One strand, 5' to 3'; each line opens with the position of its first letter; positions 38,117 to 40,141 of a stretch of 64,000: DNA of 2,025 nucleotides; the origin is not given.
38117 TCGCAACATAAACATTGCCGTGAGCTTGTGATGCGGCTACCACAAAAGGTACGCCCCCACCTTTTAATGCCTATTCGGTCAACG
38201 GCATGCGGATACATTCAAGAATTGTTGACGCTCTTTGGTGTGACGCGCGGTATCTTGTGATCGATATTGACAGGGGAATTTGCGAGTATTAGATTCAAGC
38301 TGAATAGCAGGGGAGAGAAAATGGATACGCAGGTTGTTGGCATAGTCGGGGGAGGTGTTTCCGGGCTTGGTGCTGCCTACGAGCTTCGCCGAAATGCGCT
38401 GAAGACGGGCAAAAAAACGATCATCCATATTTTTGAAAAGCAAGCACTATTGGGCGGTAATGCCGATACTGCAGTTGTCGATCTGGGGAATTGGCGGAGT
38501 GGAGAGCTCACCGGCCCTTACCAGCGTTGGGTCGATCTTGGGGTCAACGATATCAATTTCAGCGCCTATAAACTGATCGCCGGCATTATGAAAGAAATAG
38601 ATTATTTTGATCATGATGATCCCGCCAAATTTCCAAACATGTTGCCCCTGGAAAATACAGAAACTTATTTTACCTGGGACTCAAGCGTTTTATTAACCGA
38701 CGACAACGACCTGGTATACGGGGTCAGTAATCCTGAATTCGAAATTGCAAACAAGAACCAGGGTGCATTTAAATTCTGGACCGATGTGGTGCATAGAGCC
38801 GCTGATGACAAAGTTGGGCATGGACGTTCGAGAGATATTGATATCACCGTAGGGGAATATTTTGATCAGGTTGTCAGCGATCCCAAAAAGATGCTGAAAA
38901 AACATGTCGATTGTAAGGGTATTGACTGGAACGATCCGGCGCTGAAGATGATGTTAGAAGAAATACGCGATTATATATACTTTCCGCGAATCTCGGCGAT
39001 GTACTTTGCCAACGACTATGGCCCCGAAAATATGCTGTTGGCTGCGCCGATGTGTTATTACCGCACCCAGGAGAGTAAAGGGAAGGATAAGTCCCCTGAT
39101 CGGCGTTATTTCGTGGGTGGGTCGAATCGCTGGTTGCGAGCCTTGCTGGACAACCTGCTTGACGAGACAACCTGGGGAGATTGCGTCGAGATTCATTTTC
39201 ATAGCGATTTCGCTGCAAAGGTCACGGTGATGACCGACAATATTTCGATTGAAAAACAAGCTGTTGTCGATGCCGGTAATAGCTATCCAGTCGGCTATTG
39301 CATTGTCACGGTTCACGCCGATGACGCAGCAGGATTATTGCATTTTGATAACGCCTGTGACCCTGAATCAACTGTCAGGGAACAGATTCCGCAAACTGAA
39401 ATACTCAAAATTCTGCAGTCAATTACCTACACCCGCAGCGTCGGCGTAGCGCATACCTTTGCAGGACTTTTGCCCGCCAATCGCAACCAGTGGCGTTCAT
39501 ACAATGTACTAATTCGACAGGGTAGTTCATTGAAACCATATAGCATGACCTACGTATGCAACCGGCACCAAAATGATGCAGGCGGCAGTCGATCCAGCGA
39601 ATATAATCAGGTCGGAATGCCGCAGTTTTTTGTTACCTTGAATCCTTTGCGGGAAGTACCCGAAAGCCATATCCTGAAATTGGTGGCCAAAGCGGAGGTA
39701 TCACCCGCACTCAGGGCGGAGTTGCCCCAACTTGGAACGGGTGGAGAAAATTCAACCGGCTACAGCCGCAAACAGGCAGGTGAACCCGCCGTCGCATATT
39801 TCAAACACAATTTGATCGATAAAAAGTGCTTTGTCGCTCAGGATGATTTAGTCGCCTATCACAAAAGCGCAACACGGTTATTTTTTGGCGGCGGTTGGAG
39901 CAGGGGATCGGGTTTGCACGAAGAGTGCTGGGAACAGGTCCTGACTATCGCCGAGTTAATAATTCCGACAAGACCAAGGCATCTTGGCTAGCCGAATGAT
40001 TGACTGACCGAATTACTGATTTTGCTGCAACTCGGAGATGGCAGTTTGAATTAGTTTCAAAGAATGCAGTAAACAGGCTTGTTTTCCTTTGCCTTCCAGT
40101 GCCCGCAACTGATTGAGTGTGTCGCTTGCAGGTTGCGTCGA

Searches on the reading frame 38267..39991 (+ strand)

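Call 55: search_protein_families(library=pfam, proteins=[window:38267-39991:+], max_evalue=0.0001)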
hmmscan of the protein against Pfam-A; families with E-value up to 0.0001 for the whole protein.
window:38267-39991:+ (574 aa): 1 family
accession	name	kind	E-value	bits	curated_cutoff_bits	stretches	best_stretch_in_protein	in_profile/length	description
PF13450.12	NAD_binding_8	-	7.1e-08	33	21.9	1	26-72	1-41/68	NAD(P)-binding Rossmann-like domain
